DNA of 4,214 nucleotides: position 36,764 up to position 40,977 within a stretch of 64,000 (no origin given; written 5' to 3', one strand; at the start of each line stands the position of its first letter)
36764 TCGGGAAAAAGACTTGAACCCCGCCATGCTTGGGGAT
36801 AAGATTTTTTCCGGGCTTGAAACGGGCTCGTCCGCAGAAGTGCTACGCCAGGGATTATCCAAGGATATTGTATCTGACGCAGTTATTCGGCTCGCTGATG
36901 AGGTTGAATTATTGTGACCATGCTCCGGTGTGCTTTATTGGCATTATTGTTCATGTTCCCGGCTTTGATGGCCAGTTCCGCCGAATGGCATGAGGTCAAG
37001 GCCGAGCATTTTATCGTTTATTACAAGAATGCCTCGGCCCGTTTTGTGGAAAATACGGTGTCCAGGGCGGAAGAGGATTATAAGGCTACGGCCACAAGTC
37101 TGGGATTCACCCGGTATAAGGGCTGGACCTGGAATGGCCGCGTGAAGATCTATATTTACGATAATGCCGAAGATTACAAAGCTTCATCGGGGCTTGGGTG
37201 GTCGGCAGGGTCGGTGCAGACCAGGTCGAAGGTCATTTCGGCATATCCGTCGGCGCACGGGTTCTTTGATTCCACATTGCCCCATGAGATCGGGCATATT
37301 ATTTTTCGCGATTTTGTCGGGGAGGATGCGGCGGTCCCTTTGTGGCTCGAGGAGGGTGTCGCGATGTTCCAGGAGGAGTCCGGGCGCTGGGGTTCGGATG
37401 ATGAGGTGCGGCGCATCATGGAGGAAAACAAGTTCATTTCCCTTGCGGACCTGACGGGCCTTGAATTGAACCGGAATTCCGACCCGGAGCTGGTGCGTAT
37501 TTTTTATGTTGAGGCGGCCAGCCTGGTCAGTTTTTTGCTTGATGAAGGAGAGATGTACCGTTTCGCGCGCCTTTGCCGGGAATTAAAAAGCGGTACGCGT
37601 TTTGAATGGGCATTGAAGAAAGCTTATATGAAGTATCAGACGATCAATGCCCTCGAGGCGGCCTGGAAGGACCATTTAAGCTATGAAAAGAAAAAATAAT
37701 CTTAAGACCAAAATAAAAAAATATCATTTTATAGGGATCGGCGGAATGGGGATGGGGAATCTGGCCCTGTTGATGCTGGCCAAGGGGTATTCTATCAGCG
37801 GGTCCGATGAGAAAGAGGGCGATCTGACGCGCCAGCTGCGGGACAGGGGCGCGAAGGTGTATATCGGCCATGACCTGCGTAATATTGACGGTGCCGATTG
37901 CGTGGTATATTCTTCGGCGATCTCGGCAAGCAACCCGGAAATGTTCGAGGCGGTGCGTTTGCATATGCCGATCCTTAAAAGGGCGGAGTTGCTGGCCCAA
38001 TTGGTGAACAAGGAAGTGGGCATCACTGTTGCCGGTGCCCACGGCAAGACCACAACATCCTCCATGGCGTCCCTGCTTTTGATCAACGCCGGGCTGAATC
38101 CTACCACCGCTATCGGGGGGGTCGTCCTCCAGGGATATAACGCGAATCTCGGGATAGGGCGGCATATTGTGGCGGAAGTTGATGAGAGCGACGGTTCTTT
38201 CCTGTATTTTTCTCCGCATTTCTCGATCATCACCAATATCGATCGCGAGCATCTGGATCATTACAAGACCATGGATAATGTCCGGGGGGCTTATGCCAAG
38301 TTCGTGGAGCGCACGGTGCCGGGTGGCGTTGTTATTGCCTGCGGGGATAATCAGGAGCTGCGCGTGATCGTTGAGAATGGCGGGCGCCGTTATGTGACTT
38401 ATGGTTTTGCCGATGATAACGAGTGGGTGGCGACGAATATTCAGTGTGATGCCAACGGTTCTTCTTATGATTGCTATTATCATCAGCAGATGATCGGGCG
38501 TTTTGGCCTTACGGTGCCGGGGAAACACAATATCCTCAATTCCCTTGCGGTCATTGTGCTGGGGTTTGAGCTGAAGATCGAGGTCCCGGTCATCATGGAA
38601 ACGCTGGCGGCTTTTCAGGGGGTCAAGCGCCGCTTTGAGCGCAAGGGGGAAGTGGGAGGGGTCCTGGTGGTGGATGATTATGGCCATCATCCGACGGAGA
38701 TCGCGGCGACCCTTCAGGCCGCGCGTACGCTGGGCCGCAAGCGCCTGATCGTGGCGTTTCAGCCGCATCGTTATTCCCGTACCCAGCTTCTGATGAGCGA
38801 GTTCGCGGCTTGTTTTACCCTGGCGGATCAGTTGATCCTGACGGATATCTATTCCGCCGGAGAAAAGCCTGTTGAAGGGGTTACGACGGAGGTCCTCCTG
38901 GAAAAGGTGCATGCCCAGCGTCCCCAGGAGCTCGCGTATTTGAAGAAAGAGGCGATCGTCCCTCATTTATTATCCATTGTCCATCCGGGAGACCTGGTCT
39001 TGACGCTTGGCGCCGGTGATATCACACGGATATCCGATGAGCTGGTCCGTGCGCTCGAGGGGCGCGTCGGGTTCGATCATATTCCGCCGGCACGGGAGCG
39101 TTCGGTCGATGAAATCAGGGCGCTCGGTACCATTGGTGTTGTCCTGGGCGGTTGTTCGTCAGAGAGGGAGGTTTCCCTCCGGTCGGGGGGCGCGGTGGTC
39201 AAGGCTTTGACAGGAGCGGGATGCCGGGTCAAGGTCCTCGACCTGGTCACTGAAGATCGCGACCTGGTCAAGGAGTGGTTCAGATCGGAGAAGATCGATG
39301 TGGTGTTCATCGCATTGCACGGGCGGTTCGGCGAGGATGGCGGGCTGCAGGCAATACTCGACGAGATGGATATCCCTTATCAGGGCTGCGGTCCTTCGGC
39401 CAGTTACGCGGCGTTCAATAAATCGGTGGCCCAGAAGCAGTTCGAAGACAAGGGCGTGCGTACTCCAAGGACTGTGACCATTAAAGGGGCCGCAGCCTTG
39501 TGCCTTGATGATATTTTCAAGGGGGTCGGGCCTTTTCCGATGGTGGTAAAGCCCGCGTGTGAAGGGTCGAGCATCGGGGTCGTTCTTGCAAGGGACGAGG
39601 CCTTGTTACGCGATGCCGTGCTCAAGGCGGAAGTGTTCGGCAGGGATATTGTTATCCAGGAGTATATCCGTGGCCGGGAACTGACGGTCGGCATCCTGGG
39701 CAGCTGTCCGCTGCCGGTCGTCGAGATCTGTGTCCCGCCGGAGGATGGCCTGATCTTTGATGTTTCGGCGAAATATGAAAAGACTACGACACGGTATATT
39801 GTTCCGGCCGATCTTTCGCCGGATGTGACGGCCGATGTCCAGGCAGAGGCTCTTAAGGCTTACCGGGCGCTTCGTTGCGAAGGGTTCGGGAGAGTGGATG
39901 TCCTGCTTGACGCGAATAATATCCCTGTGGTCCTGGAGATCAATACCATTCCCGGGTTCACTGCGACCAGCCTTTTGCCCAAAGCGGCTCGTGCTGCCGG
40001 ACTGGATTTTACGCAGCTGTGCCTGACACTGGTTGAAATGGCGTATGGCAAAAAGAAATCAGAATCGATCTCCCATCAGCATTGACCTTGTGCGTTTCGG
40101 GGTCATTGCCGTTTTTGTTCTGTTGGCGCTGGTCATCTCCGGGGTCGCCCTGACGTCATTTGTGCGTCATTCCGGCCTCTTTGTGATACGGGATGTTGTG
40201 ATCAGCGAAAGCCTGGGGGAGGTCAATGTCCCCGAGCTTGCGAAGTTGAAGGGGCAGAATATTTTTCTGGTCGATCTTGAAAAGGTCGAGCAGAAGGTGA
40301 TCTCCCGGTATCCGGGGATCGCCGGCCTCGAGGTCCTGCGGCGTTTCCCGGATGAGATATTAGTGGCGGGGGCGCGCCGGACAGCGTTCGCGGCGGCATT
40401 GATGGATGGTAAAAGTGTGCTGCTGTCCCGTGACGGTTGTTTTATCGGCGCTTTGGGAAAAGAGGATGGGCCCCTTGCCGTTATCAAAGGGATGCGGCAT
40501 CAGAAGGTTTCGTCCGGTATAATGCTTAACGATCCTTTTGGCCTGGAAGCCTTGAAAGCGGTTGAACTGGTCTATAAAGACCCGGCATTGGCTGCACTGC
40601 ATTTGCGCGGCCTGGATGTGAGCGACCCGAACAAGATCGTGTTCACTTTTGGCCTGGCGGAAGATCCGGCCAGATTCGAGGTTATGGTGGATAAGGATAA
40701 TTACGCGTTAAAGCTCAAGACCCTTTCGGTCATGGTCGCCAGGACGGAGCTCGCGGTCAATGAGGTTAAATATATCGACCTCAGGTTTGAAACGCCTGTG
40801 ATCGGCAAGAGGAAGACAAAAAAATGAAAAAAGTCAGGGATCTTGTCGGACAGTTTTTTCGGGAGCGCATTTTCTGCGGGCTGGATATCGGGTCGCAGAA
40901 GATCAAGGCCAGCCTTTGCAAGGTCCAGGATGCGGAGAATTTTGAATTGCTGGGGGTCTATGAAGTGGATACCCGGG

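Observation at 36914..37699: A secreted gluzincin-type metallopeptidase-like gene translationally coupled between murG and murC-ddl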

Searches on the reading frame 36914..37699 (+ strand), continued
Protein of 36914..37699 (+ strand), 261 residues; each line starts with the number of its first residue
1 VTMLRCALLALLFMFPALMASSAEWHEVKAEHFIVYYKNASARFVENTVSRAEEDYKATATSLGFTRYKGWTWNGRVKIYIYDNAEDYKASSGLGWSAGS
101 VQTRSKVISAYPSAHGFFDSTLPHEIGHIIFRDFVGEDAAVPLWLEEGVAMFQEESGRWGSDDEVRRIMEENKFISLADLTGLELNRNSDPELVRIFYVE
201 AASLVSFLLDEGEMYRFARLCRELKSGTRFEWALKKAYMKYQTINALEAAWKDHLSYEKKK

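Call 73: find_related_loci(query=A2, collection=metagenome_contigs, flank=5000)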
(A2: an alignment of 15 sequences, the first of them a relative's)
Query A2 (306 aa) in metagenome_contigs; peptide patterns used: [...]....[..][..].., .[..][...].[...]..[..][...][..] (x = any residue, [..] = any of these).
600 stretches matched a pattern (row limit reached: there are more); 467 encode a relative of the query (tblastn E <= 1e-3); the best 80 are kept; 80 distinct loci.
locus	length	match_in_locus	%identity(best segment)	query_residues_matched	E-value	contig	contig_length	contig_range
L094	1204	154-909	72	52-303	2e-132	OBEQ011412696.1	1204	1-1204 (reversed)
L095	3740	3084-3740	47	31-255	3e-67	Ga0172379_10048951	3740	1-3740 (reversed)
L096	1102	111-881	41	44-306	1e-69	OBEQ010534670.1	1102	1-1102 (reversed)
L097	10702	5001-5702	43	70-303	9e-64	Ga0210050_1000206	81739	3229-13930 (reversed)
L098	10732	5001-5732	41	58-299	3e-63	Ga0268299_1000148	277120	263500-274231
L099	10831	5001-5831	37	13-305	2e-57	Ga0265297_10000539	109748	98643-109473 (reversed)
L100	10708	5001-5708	41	70-306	5e-57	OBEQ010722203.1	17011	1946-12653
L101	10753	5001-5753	37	34-299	2e-56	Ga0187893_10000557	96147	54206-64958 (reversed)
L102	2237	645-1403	39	43-306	2e-57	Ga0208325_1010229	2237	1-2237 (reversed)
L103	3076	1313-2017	38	69-304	4e-56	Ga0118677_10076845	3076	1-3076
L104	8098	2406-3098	40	68-299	1e-55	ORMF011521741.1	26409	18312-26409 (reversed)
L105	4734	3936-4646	40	65-302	5e-56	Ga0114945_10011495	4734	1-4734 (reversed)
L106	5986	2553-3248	41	62-293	7e-56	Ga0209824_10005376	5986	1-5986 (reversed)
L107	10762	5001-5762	37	49-303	2e-55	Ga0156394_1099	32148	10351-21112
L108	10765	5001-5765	37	47-304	2e-55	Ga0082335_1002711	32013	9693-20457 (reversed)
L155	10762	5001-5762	38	39-302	4e-52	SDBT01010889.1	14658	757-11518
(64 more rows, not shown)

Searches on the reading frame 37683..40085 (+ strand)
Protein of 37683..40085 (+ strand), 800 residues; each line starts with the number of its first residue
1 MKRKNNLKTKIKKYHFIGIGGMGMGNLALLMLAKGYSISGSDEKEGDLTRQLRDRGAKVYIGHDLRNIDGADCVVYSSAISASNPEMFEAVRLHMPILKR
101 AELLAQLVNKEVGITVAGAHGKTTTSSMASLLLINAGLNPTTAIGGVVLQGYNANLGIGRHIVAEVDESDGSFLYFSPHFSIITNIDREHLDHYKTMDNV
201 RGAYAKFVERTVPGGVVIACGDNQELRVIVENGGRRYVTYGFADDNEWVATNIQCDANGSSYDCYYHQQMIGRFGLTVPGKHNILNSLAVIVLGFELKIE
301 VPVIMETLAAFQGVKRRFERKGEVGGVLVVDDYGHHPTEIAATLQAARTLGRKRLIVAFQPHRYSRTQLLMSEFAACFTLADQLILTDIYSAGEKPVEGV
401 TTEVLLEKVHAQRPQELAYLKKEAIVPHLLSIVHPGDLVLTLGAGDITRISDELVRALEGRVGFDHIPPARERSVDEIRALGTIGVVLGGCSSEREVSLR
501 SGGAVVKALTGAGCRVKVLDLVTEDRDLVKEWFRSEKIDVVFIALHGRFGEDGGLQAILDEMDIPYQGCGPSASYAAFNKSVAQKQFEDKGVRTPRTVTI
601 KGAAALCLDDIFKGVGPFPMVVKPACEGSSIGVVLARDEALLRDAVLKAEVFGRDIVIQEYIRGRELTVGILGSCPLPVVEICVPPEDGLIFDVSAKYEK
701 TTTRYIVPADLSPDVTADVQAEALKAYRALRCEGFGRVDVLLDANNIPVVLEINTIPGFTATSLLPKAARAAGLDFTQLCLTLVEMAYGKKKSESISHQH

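Call 27: search_protein_families(library=pfam, proteins=[window:37683-40085:+], max_evalue=0.00001)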
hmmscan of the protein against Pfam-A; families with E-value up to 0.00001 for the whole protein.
window:37683-40085:+ (800 aa): 6 families
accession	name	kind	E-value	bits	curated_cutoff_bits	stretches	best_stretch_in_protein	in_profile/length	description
PF07478.18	Dala_Dala_lig_C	-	8.4e-45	153.2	24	1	618-785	37-204/204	D-ala D-ala ligase C-terminus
PF01225.30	Mur_ligase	-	7.4e-25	87.6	21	1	13-109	1-92/95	Mur ligase family, catalytic domain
PF08245.18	Mur_ligase_M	-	7.4e-24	85.2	24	1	116-293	1-199/200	Mur ligase middle domain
PF02875.26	Mur_ligase_C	-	1.2e-21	78.3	28.4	1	316-445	1-127/127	Mur ligase, glutamate ligase domain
PF01820.27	Dala_Dala_lig_N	-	6.2e-19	69.1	34.6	1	533-569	85-121/121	D-ala D-ala ligase N-terminus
PF02655.19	ATP-grasp_3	-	2.3e-08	34.7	23.2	1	579-755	3-155/160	ATP-grasp domain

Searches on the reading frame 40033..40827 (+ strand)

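Call 27: search_protein_families(library=pfam, proteins=[window:40033-40827:+], max_evalue=0.00001)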
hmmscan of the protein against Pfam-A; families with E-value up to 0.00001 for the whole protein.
window:40033-40827:+ (264 aa): 0 families

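Call 33: search_protein_families(library=pfam, proteins=[window:40033-40827:+], max_evalue=0.01)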
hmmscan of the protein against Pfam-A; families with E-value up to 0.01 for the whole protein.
window:40033-40827:+ (264 aa): 2 families
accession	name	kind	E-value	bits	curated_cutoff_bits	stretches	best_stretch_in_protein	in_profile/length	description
PF08478.15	POTRA_1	-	2.2e-05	25.1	23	1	69-111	23-64/69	POTRA domain, FtsQ-type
PF03799.20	FtsQ_DivIB_C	-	0.0091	17.3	21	0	126-251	7-114/114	Cell division protein FtsQ/DivIB, C-terminal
